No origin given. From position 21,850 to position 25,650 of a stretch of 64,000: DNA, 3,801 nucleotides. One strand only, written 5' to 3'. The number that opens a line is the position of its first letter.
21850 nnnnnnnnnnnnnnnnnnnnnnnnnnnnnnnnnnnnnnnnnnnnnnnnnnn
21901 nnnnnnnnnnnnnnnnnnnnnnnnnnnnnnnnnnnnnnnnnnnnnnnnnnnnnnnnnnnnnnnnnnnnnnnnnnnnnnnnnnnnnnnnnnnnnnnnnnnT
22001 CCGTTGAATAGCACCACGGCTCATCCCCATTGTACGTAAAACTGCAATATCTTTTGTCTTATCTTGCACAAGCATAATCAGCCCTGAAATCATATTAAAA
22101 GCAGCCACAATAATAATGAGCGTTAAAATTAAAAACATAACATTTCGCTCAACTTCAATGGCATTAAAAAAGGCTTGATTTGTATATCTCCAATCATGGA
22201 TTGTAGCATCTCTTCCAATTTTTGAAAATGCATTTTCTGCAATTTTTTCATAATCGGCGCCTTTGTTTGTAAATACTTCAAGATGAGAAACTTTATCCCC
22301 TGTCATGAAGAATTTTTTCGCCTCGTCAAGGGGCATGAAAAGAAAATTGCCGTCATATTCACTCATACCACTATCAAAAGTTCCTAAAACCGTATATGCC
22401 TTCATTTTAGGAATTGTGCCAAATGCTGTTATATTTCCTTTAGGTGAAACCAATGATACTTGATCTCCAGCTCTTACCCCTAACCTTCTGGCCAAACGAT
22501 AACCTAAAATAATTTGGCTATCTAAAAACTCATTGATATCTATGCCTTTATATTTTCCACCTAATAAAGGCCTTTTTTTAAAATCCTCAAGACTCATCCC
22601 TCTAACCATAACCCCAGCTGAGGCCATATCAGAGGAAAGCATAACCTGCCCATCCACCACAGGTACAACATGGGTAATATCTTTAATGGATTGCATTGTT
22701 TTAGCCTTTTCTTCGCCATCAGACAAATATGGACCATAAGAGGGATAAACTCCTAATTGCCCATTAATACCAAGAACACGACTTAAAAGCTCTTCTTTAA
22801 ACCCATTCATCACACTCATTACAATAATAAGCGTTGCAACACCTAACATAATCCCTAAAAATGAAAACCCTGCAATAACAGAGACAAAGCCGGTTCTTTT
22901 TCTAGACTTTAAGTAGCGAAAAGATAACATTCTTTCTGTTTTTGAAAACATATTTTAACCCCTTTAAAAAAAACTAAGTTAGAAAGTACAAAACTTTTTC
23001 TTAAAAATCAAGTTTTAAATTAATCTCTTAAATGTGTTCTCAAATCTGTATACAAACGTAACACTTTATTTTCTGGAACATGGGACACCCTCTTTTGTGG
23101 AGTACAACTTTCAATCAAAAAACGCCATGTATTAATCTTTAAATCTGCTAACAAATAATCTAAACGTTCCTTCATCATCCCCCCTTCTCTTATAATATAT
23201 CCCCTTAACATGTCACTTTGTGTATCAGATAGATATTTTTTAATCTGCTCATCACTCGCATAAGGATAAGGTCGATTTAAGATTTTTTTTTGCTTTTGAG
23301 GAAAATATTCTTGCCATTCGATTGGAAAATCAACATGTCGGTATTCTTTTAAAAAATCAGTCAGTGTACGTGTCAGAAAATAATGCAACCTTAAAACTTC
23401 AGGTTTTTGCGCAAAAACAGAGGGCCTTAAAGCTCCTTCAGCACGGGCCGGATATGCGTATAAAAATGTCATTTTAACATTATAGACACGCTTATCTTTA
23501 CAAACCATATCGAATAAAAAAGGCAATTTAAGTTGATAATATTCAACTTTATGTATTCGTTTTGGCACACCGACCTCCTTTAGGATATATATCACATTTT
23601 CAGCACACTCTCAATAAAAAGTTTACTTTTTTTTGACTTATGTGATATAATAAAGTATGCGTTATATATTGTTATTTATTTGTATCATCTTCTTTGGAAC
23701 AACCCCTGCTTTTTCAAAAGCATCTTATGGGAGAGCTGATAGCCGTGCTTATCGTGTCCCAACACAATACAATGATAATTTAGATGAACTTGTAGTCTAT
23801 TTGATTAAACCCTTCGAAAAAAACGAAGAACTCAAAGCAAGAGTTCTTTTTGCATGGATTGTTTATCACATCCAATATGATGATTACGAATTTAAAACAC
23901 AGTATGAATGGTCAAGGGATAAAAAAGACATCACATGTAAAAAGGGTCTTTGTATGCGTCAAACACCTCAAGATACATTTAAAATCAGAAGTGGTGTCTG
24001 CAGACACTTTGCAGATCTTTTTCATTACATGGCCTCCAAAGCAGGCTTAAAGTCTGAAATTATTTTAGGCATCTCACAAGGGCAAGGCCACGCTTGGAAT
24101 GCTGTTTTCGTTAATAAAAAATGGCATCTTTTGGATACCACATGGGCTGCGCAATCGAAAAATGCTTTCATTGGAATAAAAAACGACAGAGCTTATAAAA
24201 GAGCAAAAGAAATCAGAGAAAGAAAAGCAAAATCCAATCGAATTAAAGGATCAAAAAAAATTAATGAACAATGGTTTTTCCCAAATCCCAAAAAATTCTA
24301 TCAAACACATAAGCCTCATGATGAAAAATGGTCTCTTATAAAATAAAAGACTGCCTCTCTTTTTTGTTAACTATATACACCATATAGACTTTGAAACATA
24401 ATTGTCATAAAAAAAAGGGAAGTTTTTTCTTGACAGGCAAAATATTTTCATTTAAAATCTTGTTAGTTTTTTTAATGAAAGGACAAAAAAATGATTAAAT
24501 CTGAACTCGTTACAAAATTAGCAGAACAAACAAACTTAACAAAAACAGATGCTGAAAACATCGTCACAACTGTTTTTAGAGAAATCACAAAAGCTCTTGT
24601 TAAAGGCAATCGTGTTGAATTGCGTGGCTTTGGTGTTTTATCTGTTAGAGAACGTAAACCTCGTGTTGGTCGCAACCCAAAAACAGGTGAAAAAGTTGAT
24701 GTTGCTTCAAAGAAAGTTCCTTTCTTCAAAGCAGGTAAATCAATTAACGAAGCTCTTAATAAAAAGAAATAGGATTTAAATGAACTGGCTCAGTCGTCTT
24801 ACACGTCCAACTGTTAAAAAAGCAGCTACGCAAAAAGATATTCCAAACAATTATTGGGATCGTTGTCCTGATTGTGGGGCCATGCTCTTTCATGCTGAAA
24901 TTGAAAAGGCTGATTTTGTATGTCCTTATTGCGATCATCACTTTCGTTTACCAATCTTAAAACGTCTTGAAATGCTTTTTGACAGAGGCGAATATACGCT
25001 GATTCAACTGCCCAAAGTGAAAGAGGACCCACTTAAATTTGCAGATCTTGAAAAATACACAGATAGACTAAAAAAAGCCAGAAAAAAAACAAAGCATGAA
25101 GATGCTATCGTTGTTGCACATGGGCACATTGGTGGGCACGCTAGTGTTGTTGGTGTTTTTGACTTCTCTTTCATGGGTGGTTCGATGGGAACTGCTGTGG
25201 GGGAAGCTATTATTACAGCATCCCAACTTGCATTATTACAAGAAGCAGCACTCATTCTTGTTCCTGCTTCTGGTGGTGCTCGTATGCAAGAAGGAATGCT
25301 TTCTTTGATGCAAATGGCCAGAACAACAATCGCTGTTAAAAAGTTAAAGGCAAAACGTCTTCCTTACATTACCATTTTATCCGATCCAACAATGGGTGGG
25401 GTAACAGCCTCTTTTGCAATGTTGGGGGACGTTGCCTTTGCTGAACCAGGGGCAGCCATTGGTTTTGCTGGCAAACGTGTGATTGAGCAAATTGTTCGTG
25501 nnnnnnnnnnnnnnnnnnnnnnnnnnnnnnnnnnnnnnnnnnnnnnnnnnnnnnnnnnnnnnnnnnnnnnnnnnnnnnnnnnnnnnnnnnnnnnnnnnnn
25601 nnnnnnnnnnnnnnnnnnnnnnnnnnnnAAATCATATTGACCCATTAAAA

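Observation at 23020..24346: Divergent pair: unknown 191-aa protein plus secreted transglutaminase-like cysteine protease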

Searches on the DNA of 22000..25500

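Call 67: search_rna_families(source=window, start=22000, end=25500, threshold=evalue, max_evalue=1)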
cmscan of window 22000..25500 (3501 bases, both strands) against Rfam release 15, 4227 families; matches with E-value up to 1: 1.
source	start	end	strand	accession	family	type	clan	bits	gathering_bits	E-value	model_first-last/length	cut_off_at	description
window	24349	24442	-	RF00135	snoZ223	Gene; snRNA; snoRNA; CD-box;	CL00051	22.9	45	0.45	1-94/94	no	Small nucleolar RNA Z223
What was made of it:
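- Tried and rejected: Rfam found nothing (call 67).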

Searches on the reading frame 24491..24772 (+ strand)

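Call 26: search_protein_families(library=pfam, proteins=[window:24491-24772:+], max_evalue=0.001)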
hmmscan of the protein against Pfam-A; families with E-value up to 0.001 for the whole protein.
window:24491-24772:+ (93 aa): 4 families
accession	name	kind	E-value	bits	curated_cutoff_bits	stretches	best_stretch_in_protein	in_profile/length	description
PF00216.26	Bac_DNA_binding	-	1.7e-32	112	22.4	1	1-90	1-90/90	Bacterial DNA-binding protein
PF18291.6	HU-HIG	-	1.5e-06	28.7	26.2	1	4-91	35-120/125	HU domain fused to wHTH, Ig, or Glycine-rich motif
PF18175.6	HU-CCDC81_bac_2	-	5.4e-05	23.4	35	1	6-54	3-51/70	CCDC81-like prokaryotic HU domain 2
PF18289.6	HU-CCDC81_euk_2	-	6.2e-05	23.4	26.1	1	8-56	8-58/75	CCDC81 eukaryotic HU domain 2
